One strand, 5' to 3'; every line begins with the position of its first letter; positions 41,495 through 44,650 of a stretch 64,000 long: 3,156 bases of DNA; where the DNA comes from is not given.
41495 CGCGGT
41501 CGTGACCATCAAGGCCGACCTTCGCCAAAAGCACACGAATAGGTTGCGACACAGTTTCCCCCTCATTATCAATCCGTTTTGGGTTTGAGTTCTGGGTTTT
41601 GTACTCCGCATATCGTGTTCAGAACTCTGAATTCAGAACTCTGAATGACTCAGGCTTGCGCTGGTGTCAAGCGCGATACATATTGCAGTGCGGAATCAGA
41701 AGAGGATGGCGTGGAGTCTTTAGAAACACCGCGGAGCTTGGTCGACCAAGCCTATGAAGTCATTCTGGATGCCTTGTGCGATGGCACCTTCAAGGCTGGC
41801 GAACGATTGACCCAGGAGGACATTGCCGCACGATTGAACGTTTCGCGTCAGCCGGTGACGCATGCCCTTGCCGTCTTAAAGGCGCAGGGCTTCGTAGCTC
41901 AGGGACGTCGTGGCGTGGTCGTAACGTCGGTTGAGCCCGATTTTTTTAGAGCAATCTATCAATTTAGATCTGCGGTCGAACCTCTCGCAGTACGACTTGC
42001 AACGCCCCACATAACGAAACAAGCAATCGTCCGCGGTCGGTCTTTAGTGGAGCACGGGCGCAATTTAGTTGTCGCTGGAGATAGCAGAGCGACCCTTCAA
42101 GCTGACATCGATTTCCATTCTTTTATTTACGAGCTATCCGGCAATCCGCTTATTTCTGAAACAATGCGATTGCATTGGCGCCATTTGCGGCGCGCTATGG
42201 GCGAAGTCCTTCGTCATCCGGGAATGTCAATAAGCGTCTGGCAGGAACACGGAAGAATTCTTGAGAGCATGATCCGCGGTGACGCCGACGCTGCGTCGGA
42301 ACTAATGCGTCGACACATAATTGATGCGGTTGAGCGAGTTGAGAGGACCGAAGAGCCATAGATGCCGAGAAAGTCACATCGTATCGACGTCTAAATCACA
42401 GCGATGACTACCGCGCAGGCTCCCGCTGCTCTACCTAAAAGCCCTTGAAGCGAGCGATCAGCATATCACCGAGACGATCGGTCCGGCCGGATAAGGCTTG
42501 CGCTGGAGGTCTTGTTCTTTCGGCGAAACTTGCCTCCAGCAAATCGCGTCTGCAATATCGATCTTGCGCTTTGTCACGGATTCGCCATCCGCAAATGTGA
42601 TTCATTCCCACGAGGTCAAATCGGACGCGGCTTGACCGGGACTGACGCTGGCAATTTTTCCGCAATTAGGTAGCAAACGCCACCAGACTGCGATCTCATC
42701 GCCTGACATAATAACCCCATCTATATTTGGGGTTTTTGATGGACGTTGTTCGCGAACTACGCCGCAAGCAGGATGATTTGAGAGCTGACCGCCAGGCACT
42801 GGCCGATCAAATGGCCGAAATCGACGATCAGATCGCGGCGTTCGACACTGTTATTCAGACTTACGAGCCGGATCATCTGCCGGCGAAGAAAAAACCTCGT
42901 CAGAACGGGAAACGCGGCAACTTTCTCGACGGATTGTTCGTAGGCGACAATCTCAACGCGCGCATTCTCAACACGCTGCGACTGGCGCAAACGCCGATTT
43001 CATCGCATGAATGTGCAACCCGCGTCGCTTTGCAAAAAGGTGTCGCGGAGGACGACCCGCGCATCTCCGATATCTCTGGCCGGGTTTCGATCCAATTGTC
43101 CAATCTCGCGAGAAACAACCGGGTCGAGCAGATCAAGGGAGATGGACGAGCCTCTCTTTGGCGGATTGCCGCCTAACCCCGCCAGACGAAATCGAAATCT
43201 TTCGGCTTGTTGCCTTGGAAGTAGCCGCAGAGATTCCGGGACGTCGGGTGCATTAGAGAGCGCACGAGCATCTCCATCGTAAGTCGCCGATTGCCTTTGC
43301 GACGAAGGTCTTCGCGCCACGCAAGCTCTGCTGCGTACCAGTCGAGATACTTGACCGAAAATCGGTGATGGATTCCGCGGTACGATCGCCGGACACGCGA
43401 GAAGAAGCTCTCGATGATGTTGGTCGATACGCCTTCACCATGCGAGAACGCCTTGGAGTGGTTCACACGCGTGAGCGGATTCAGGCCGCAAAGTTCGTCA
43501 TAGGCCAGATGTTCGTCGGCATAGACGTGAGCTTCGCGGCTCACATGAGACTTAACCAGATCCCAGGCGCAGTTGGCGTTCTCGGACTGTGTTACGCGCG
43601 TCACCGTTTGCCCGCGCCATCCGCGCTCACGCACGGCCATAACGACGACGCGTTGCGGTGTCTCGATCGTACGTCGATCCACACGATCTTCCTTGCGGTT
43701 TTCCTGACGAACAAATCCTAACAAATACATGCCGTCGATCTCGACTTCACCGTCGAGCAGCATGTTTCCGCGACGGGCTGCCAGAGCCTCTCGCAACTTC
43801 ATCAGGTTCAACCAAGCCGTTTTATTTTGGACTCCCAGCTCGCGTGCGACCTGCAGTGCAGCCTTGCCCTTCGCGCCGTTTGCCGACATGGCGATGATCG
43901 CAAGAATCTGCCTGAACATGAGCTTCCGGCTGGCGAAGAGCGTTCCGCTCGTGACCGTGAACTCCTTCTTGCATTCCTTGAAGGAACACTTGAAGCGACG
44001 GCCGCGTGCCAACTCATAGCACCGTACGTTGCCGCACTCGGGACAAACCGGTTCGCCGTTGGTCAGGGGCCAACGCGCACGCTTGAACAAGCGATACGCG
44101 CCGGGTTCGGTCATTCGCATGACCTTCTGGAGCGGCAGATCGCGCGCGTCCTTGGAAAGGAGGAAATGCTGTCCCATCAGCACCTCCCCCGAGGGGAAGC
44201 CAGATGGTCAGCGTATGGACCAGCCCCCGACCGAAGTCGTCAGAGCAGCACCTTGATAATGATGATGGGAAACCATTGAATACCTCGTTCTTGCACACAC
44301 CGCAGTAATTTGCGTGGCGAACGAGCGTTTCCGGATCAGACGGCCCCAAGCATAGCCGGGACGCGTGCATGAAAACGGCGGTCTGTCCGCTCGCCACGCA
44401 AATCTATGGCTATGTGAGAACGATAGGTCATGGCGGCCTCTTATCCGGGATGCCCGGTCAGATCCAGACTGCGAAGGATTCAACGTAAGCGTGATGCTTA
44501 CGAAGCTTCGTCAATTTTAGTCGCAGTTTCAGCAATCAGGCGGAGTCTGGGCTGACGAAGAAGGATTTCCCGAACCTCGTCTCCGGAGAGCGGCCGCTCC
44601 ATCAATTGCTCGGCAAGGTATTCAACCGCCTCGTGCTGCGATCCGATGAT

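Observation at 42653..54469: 11.8-kb IS1595-family transposon with intact ends and perfect 8-bp target duplication, loaded with defence-like cargo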

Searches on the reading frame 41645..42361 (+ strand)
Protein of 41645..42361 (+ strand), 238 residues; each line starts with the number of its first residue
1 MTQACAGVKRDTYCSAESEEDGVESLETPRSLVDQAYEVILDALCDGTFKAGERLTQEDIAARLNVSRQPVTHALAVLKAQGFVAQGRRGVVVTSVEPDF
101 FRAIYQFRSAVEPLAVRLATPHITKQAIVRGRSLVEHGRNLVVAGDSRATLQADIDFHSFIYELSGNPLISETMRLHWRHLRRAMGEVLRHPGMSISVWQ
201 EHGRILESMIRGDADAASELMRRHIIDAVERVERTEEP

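Call 29: find_encoding_contigs(protein=window:41645-42361:+, flank=6000, max_places=10)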
Protein window:41645-42361:+ (238 aa): 23 contigs read that carry it; 10 places shown.
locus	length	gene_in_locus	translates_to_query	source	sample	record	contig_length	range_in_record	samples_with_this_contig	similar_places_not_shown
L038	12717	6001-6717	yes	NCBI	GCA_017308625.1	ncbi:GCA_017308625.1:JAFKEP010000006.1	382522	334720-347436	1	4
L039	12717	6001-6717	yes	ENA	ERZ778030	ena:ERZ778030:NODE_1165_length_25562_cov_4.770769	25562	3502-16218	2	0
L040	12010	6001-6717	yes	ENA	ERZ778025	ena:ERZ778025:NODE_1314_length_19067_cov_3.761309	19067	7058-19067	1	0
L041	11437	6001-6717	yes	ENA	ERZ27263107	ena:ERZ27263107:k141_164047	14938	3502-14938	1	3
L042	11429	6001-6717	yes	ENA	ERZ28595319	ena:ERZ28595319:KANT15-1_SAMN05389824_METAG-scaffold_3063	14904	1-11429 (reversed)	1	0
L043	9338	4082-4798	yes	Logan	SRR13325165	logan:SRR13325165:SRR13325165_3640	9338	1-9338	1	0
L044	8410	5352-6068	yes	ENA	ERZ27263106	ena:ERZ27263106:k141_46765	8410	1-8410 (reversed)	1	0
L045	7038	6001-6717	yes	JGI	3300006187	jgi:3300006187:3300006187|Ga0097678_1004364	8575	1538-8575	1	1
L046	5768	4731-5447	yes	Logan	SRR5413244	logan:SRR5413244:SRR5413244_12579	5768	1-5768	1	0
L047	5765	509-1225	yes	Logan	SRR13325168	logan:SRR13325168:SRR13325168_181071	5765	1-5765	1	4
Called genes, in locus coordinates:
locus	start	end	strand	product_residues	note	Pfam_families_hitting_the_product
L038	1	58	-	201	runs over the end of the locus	PF01923:Cob_adeno_trans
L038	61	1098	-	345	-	PF25087:GMPPB_C (faint), PF14602:Hexapep_2 (faint), PF25084:LbH_EIF2B (weak), PF00132:Hexapep (weak)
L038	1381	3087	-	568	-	PF01642:MM_CoA_mutase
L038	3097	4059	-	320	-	PF03308:MeaB, PF13191:AAA_16 (weak), PF02492:cobW (faint), PF03029:ATP_bind_1 (faint)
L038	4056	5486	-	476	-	PF00501:AMP-binding, PF14535:AMP-binding_C_2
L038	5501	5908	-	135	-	PF02310:B12-binding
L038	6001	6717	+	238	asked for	PF00392:GntR, PF13545:HTH_Crp_2 (weak), PF13412:HTH_24 (faint), PF12802:MarR_2 (weak), PF07729:FCD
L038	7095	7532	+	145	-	-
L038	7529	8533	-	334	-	PF12760:Zn_ribbon_IS1595, PF12762:DDE_Tnp_IS1595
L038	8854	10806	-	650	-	PF00004:AAA, PF01434:Peptidase_M41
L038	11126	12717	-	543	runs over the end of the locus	PF25390:WD40_RLD, PF13540:RCC1_2, PF00415:RCC1, PF13540:RCC1_2, PF00415:RCC1, PF13540:RCC1_2, PF00415:RCC1, PF25390:WD40_RLD, +5 more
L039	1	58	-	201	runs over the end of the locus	PF01923:Cob_adeno_trans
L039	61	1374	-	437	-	PF25087:GMPPB_C (faint), PF25084:LbH_EIF2B (weak), PF14602:Hexapep_2 (faint), PF00132:Hexapep (weak)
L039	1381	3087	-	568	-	PF01642:MM_CoA_mutase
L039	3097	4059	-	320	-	PF03308:MeaB, PF13191:AAA_16 (weak), PF02492:cobW (faint), PF03029:ATP_bind_1 (faint)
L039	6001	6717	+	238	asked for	PF00392:GntR, PF13545:HTH_Crp_2 (weak), PF13412:HTH_24 (faint), PF12802:MarR_2 (weak), PF07729:FCD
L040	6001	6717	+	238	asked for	PF00392:GntR, PF13545:HTH_Crp_2 (weak), PF13412:HTH_24 (faint), PF12802:MarR_2 (weak), PF07729:FCD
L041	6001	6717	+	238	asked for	PF00392:GntR, PF13545:HTH_Crp_2 (weak), PF13412:HTH_24 (faint), PF12802:MarR_2 (weak), PF07729:FCD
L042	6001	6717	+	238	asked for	PF00392:GntR, PF13545:HTH_Crp_2 (weak), PF13412:HTH_24 (faint), PF12802:MarR_2 (weak), PF07729:FCD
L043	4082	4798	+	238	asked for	PF00392:GntR, PF13545:HTH_Crp_2 (weak), PF13412:HTH_24 (faint), PF12802:MarR_2 (weak), PF07729:FCD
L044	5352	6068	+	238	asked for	PF00392:GntR, PF13545:HTH_Crp_2 (weak), PF13412:HTH_24 (faint), PF12802:MarR_2 (weak), PF07729:FCD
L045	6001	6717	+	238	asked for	PF00392:GntR, PF13545:HTH_Crp_2 (weak), PF13412:HTH_24 (faint), PF12802:MarR_2 (weak), PF07729:FCD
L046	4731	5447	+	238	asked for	PF00392:GntR, PF13545:HTH_Crp_2 (weak), PF13412:HTH_24 (faint), PF12802:MarR_2 (weak), PF07729:FCD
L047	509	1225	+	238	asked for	PF00392:GntR, PF13545:HTH_Crp_2 (weak), PF13412:HTH_24 (faint), PF12802:MarR_2 (weak), PF07729:FCD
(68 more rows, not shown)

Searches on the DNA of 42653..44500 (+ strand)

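Call 76: search_dna_similar(query=window:42653-44500:+, collection=plasmids, mode=distant, max_rows=30)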
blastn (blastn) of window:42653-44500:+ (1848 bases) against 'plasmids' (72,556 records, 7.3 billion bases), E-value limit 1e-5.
Records with a match: 8; places in all: 8; records where one place covers at least 80% of the query: 0.
Best place of each record, by identity: 60-80% 8.
By first word of the organism name: Ensifer 3; Microvirga 1; Phyllobacterium 1; Mesorhizobium 1; Agrobacterium 1; Pararhizobium 1.
By predicted mobility (MOB-suite, as given by PLSDB): non-mobilizable 6; mobilizable 1; conjugative 1.
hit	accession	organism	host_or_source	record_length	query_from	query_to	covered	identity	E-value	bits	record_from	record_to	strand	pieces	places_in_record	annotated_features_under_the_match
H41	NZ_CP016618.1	Microvirga ossetica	Vicia alpestris,cell culture,nodules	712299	656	1426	42%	63.7%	1e-22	116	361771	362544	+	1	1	IS1595 family transposase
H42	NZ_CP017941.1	Phyllobacterium zundukense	Oxytropis triphylla,cell culture,root ...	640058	656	1436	29%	69.0%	7e-25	207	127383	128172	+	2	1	IS1595 family transposase | transposase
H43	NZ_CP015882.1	Ensifer adhaerens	silty clay loam soil (pH 6.1)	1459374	551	1234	20%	70.8%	1e-15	182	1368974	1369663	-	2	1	none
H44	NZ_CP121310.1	Ensifer adhaerens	bacterial colony,soil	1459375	551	1234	20%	70.8%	1e-15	182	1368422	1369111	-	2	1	none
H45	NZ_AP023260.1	Mesorhizobium sp. L-2-11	Lotus japonicus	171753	1078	1447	20%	68.4%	5e-26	127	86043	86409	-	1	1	transposase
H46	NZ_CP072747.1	Agrobacterium tumefaciens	cell culture,noduls from roots of ...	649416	551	762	11%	69.0%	2e-13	87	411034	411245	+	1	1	IS1595 family transposase | hypothetical protein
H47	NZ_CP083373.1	Ensifer canadensis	Melilotus albus,Cell Culture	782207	660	762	6%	74.8%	1e-8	70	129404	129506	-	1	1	none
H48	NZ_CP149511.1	Pararhizobium sp. A13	Aeschynomene indica,cell ...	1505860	675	773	5%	76.8%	3e-10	76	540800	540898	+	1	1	none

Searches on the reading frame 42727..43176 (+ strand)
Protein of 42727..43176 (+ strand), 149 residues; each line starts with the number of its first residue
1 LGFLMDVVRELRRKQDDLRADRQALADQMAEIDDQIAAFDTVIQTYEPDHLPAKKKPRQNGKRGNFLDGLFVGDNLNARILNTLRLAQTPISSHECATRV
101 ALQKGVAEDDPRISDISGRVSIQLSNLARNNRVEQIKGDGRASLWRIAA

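Call 7: search_protein_families(library=pfam, proteins=[window:42727-43176:+], max_evalue=0.01)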
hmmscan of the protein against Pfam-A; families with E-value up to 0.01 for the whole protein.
window:42727-43176:+ (149 aa): 0 families

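Call 27: search_protein_families(library=padloc, proteins=[window:42739-43176:+], max_evalue=0.01)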
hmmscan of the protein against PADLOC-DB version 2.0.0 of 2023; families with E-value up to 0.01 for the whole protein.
window:42739-43176:+ (145 aa): 0 families

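Call 40: search_protein_families(library=ncbifam, proteins=[window:42739-43176:+], max_evalue=0.001)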
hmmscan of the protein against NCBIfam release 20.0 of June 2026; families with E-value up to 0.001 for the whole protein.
window:42739-43176:+ (145 aa): 0 families

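Call 41: find_homologous_proteins(query=window:42739-43176:+)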
Query window:42739-43176:+ (145 aa): 24 proteins with E <= 0.001 among 44 candidates.
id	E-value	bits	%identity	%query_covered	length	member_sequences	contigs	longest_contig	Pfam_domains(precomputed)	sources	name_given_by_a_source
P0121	6.5e-82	291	94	100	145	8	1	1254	-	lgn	-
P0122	5.9e-62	226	71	100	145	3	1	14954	-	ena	-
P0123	5.6e-60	220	74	99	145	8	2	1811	-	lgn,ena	-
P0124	6.0e-60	219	73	100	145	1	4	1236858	-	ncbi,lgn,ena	-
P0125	7.4e-60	219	73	100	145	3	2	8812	-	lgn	-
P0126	3.7e-58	214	67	100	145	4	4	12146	-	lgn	-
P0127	4.1e-57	210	71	100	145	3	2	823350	-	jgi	jgi:hypothetical protein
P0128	1.1e-56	209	67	100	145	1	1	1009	-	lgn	-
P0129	2.9e-56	208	70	100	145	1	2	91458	-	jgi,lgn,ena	-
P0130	3.8e-55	204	69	100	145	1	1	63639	-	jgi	-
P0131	1.3e-53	199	67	100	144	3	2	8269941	-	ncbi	ncbi:hypothetical protein V1281_001590 [Nitrobacteraceae bacterium AZCC 2161]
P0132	9.9e-52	193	66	100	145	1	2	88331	-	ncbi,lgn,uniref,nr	ncbi:hypothetical protein [Rhodopseudomonas faecalis]|uniref:hypothetical protein n=1 Tax=Rhodopseud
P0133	4.0e-40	155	65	83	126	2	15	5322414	-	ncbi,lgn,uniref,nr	ncbi:hypothetical protein [Rhodopseudomonas palustris]|uniref:hypothetical protein n=1 Tax=Rhodopseu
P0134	5.6e-40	155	78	68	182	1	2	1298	-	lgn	-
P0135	2.8e-38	149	79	66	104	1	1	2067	-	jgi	jgi:hypothetical protein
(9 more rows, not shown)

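Call 48: predict_structure(alignment_id=A2)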
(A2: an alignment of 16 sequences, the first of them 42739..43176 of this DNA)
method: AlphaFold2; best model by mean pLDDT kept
length: 145 residues; sequences in the alignment: 16
mean_pLDDT: 79.6   pTM: 0.50
mean pLDDT of the five models: 79.6, 78.3, 78.3, 77.8, 74.0
residues with pLDDT >= 90: 35; 70-90: 84; 50-70: 13; < 50: 13
segments of 3 or more residues with pLDDT < 50: 51-63
pLDDT, mean of each block of 10 residues (from residue 1): 84 86 82 80 73 43 52 88 90 89 82 89 91 80 87
secondary structure, 60 per line:
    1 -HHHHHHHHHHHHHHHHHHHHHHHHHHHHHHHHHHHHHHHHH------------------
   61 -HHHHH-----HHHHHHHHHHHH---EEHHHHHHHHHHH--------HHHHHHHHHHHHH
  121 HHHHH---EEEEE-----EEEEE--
elements in order: H2-42 H62-66 H72-83 H89-99 H108-125 E129-133 E139-143

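Call 51: fold_search(model_id=the predicted structure, library=pdb)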
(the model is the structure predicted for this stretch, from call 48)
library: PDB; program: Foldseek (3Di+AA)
matches with E <= 10: 1032; with E <= 0.001: 0
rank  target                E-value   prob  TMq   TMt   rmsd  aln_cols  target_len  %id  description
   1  4fht_A                3.1e-03  1.00  0.35  0.36   4.1        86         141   19  Crystal Structure of the PcaV transcriptional regulator from Streptomyces coelicolor in complex with its natural ligan (released 2013-04-24)
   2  1smt_A                3.3e-03  1.00  0.33  0.47  10.5        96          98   19  SMTB REPRESSOR FROM SYNECHOCOCCUS PCC7942 (released 1997-12-03)
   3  1smt_B                4.8e-03  1.00  0.34  0.46  10.0        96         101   22  SMTB REPRESSOR FROM SYNECHOCOCCUS PCC7942 (released 1997-12-03)
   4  1r23_A                5.1e-03  1.00  0.36  0.48  11.7       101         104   21  Crystal structure of the cyanobacterial metallothionein repressor SmtB in the Zn1-form (one Zn(II) per dimer) (released 2004-05-18)
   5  1r22_B                6.6e-03  1.00  0.33  0.47   6.6        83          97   22  Crystal structure of the cyanobacterial metallothionein repressor SmtB (C14S/C61S/C121S mutant) in the Zn2alpha5-form (released 2004-05-18)
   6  2lso_MODEL_1_A        7.5e-03  1.00  0.39  0.65   3.3        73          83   18  Solution NMR Structure of the Globular Domain of Human Histone H1x, Northeast Structural Genomics Consortium ( (released 2012-06-13)
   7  3pqk_B                9.0e-03  0.99  0.30  0.40   7.1        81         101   17  Crystal Structure of the transcriptional repressor BigR from Xylella fastidiosa (released 2011-06-01)
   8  2mh2_MODEL_1_A        9.6e-03  1.00  0.38  0.80   2.4        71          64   17  Structural insights into the DNA recognition and protein interaction domains reveal fundamental homologous DNA (released 2014-04-16)
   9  4kmf_A                9.6e-03  1.00  0.31  0.67   3.1        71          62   21  Crystal structure of Zalpha domain from Carassius auratus PKZ in complex with Z-DNA (released 2013-07-03)
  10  5yi3_B                9.6e-03  0.98  0.34  0.34   9.1       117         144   14  Structure of Lactococcus lactis ZitR, C30S mutant in complex with DNA (released 2017-12-06)
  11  8zn0_A                1.0e-02  1.00  0.36  0.16   7.9        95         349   14  The Crystal Structure of an Atypical N-methyltransferasea PaOMT9 in P. amurense (released 2025-05-28)
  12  4rb1_A                1.1e-02  1.00  0.41  0.45   6.5        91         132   13  Crystal structure of Magnetospirillum gryphiswaldense MSR-1 Fur-Mn2+-E. coli Fur box (released 2015-07-15)
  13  6jmi_A                1.2e-02  1.00  0.37  0.52   6.0        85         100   25  Crystal structure of M.tuberculosis Rv0081 (released 2019-04-10)
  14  3pqk_F                1.2e-02  0.99  0.30  0.40   7.1        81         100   17  Crystal Structure of the transcriptional repressor BigR from Xylella fastidiosa (released 2011-06-01)
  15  5yhz                  1.2e-02  0.98  0.31  0.31  10.5       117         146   14  Structure of Lactococcus lactis ZitR, E41A mutant (released 2017-12-06)
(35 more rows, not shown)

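Call 65: search_protein_families(library=phrogs, proteins=[window:42739-43176:+], max_evalue=0.001)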
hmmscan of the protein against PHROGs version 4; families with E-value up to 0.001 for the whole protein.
window:42739-43176:+ (145 aa): 0 families
